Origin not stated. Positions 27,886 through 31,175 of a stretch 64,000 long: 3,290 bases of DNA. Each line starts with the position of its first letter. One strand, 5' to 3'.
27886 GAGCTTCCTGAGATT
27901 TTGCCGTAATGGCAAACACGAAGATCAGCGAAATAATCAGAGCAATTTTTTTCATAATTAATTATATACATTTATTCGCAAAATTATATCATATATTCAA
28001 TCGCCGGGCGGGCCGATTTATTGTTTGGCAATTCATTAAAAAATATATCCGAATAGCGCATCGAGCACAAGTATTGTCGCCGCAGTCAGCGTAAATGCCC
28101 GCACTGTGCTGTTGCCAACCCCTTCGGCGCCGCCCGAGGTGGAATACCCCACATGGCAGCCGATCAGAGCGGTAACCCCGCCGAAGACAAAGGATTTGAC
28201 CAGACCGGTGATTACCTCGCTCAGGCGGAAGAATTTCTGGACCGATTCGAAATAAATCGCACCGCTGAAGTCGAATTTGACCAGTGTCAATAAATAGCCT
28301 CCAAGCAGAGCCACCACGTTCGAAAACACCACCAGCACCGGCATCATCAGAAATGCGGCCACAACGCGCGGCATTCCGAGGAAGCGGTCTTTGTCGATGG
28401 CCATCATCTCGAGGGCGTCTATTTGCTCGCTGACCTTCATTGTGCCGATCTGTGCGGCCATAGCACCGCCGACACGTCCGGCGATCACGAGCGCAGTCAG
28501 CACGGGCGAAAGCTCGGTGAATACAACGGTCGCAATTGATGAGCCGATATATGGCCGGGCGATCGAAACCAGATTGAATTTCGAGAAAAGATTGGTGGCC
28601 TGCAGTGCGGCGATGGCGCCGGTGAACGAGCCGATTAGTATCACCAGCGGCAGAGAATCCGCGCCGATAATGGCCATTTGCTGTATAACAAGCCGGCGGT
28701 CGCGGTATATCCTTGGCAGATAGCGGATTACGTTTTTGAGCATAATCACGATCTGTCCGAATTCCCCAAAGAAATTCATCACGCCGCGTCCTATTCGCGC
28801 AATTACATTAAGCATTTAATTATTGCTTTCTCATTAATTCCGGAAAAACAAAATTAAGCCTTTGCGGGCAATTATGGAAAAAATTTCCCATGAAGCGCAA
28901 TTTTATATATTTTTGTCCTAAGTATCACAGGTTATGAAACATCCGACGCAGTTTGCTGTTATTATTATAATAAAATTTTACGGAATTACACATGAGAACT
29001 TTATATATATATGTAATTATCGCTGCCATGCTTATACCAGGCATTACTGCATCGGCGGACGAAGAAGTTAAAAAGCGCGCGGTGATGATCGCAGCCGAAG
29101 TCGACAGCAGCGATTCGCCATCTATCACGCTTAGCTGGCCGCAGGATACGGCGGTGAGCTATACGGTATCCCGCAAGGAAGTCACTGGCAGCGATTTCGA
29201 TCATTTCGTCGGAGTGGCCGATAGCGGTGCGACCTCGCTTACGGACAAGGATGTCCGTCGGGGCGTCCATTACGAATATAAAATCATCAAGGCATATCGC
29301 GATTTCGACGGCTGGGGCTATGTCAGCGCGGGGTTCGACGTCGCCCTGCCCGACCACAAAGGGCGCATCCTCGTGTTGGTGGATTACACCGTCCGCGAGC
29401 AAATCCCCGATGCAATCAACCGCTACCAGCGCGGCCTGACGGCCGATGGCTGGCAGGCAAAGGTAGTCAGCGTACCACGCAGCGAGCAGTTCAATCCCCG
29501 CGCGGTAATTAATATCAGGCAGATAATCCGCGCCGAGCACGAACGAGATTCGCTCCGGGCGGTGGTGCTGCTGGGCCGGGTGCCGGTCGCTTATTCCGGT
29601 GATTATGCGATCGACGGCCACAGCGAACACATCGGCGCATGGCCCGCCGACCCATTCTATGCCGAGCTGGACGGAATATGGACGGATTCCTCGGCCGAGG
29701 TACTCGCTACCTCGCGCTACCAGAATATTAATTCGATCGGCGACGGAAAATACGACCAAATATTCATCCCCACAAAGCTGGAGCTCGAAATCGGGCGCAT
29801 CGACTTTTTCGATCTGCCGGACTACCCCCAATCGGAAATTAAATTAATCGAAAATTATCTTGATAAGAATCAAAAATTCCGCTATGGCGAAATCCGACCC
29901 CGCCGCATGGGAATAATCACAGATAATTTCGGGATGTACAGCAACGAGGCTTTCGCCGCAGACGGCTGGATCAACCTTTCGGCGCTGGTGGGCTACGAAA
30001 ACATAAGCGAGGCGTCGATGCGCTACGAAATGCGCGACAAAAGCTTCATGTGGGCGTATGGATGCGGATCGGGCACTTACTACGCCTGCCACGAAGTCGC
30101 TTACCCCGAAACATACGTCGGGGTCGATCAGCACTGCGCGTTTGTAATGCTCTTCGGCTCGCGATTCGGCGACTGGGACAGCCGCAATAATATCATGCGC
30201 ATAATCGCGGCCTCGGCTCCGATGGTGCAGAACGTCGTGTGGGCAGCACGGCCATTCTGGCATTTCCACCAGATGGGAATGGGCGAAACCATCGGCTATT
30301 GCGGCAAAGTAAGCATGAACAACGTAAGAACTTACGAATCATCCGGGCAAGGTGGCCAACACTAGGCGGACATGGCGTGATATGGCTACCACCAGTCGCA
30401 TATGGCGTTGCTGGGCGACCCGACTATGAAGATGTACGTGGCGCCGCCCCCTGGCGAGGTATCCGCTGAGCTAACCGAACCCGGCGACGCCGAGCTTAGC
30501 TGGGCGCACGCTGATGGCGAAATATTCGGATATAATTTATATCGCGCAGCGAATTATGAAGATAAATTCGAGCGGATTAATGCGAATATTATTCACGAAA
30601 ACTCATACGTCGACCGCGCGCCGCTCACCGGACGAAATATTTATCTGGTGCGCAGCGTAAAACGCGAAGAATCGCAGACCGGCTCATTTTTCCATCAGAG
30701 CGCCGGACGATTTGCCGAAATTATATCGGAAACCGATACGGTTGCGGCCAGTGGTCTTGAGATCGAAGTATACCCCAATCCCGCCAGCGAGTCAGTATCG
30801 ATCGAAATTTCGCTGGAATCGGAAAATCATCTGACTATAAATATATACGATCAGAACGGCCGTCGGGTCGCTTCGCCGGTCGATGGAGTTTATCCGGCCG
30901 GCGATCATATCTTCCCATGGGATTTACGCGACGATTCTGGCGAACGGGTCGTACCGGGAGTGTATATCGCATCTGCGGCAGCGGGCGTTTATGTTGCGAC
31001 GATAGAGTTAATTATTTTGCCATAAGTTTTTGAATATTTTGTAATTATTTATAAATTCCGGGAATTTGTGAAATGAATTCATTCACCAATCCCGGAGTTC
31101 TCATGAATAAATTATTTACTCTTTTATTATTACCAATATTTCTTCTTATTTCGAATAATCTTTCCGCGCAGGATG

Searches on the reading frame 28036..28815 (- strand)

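Call 55: search_protein_families(library=pfam, proteins=[window:28036-28815:-], max_evalue=0.0001)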
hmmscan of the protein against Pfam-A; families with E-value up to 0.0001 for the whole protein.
window:28036-28815:- (259 aa): 1 family
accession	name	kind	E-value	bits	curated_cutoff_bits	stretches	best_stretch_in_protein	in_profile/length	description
PF02405.21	MlaE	-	2.1e-65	220.8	22.5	1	43-255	1-209/212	Permease MlaE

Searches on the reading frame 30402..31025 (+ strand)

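Call 55: search_protein_families(library=pfam, proteins=[window:30402-31025:+], max_evalue=0.0001)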
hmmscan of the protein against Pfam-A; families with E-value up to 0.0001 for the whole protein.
window:30402-31025:+ (207 aa): 2 families
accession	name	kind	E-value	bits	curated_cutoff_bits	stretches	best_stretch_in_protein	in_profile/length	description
PF13860.13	FlgD_ig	-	2.1e-09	37.7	27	1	130-194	10-75/79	FlgD Ig-like domain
PF18962.6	Por_Secre_tail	-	5.9e-07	30.1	27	1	123-156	1-34/75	Secretion system C-terminal sorting domain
